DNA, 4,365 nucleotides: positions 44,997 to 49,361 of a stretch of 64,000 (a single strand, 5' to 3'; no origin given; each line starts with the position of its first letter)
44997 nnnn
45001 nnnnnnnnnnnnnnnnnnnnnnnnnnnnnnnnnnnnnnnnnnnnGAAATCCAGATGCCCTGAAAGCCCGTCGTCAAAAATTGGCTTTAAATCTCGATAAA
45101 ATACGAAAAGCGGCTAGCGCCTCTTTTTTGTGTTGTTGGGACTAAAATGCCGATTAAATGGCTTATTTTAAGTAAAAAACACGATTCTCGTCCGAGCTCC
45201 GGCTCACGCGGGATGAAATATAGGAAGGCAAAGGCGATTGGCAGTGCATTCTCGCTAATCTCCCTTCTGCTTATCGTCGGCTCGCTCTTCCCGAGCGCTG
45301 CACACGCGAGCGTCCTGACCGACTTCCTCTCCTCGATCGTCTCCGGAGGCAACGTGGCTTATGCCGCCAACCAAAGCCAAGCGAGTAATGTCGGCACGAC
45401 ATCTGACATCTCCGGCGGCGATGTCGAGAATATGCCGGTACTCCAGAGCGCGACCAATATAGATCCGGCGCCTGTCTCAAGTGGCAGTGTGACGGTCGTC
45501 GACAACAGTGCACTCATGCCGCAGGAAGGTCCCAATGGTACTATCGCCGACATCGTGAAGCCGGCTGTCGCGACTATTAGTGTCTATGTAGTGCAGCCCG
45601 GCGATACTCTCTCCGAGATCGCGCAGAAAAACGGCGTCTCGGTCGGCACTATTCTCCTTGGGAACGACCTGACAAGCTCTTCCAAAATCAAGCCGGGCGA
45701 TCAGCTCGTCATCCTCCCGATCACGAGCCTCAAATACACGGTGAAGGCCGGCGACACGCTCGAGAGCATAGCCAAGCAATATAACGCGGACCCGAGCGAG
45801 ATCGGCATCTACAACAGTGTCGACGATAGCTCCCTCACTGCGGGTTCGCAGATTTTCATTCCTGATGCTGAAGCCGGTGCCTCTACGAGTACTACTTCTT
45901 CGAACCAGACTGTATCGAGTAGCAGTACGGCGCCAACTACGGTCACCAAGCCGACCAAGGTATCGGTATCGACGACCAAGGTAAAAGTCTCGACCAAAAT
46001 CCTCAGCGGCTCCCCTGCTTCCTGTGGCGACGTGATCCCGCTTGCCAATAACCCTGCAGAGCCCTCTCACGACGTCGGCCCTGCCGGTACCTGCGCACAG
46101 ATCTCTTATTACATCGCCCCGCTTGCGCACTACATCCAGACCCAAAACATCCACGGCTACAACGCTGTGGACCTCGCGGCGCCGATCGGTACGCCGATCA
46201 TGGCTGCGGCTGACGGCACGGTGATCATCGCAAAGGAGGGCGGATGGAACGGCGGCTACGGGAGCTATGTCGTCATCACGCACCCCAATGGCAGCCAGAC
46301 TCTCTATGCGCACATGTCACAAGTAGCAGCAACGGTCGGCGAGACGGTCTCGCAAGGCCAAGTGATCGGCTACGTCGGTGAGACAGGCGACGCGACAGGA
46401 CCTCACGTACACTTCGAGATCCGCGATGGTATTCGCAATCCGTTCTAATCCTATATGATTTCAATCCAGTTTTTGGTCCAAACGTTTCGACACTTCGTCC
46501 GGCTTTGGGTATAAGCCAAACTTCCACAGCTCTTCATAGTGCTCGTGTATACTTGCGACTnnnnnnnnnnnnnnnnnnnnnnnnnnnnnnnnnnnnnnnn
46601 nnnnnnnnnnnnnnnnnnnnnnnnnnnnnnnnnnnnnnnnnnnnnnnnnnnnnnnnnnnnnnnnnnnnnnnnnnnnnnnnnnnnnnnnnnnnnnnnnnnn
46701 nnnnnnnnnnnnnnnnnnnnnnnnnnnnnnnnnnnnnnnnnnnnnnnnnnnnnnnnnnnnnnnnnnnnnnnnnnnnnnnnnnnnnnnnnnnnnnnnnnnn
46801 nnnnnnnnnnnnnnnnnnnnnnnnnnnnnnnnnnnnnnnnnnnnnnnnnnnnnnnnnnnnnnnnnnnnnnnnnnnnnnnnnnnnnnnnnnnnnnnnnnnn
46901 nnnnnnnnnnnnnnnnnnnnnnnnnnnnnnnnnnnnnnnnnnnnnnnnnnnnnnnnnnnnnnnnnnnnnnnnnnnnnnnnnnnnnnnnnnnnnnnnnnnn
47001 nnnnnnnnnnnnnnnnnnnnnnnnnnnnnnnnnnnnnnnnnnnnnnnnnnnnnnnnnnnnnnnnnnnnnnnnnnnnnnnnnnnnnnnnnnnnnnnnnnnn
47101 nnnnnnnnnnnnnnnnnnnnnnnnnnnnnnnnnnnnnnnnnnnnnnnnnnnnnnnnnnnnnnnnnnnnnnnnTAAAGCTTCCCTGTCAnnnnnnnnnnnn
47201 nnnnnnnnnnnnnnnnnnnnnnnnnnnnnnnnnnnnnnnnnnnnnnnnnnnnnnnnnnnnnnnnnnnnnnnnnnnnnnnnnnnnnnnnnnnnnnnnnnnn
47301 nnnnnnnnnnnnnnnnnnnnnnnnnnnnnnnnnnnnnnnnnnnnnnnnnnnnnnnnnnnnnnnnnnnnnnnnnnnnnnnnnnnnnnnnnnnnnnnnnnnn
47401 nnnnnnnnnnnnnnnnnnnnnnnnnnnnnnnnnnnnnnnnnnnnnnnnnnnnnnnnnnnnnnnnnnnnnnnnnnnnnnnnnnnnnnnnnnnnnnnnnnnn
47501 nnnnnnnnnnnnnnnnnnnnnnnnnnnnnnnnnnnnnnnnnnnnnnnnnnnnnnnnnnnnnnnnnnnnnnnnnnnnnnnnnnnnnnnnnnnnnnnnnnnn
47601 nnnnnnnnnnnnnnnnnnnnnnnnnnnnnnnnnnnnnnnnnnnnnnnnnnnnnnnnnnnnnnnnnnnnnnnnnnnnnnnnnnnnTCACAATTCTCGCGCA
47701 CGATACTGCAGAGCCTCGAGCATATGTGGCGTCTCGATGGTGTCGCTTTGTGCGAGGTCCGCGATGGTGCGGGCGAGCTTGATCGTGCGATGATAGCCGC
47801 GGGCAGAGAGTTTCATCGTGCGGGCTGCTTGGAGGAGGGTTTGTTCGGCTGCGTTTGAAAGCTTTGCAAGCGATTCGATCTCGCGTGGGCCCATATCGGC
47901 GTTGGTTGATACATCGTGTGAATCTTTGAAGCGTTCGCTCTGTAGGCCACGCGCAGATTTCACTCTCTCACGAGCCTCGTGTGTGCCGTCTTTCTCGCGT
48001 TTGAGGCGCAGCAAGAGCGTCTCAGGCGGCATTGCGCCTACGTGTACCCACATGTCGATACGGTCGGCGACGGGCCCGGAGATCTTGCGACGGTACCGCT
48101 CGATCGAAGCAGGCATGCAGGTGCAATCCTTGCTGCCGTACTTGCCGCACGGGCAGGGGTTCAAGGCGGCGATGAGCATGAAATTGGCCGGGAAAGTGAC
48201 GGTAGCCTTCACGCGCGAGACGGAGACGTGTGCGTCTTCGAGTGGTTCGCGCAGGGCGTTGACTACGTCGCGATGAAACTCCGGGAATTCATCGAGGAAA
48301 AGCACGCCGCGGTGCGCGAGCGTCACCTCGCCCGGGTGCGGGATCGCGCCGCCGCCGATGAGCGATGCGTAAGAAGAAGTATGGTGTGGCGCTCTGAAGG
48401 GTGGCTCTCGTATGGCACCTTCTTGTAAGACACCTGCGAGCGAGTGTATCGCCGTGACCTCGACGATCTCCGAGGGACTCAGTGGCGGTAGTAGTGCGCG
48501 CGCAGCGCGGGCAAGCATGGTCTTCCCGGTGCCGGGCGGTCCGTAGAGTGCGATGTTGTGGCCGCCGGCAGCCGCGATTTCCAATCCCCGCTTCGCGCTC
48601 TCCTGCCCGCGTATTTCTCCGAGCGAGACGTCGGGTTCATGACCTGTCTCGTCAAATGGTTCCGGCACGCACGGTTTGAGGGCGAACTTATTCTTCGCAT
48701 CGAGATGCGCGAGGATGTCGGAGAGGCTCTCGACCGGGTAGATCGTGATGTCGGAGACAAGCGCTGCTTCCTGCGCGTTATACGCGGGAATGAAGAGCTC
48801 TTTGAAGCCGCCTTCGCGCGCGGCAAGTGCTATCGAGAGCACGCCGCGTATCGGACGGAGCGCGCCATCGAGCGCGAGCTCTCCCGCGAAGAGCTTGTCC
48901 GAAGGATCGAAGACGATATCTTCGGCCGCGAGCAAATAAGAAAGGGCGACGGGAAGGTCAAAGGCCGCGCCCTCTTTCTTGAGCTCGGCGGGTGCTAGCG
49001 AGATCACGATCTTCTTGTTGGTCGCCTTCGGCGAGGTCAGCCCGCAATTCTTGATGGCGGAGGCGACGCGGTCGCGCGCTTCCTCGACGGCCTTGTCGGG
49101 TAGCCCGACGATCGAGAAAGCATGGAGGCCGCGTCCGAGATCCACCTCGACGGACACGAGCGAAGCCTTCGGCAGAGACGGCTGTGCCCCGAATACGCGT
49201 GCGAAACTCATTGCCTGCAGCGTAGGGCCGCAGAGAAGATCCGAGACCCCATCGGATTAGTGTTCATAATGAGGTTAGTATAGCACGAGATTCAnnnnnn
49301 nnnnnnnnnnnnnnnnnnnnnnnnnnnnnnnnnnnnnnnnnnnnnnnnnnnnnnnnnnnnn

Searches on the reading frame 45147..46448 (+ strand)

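Call 71: search_protein_families(library=pfam, proteins=[window:45147-46448:+], max_evalue=0.00001)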
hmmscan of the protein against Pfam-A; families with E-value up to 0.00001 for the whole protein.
window:45147-46448:+ (433 aa): 4 families
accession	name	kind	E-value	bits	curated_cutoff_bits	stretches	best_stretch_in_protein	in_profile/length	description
PF01551.29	Peptidase_M23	-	1.3e-30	105.8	28.7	1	339-427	4-89/96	Peptidase family M23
PF01476.26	LysM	-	8.9e-25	86.8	20.9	2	147-189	1-42/43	LysM domain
PF23473.1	LysM3_LYK4_5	-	6.4e-10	39.4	29.3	0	147-183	5-40/48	LYK4/5 LysM3 domain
PF23577.1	LysM_RLK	-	5.9e-07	29.9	27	0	197-239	3-44/44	LysM domain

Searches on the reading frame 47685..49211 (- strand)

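Call 71: search_protein_families(library=pfam, proteins=[window:47685-49211:-], max_evalue=0.00001)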
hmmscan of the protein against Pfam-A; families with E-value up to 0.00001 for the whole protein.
window:47685-49211:- (508 aa): 6 families
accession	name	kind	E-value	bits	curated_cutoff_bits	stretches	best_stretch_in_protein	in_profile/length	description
PF01078.27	Mg_chelatase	-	4.5e-86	287.9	20.3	1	197-397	2-205/207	Magnesium chelatase, subunit ChlI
PF13541.12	ChlI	-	7.1e-39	132.9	27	1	21-145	1-121/121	Subunit ChlI of Mg-chelatase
PF13335.12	Mg_chelatase_C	-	2.1e-27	96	26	1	410-504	4-94/94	Magnesium chelatase, subunit ChlI C-terminal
PF07728.20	AAA_5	-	6.5e-11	42.8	22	1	220-354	2-125/139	AAA domain (dynein-related subfamily)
PF00493.29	MCM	-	5.2e-09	36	23.3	1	292-361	113-181/224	MCM P-loop domain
PF05362.19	Lon_C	-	7.2e-06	26.1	21.1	0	44-169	72-201/205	Lon protease (S16) C-terminal proteolytic domain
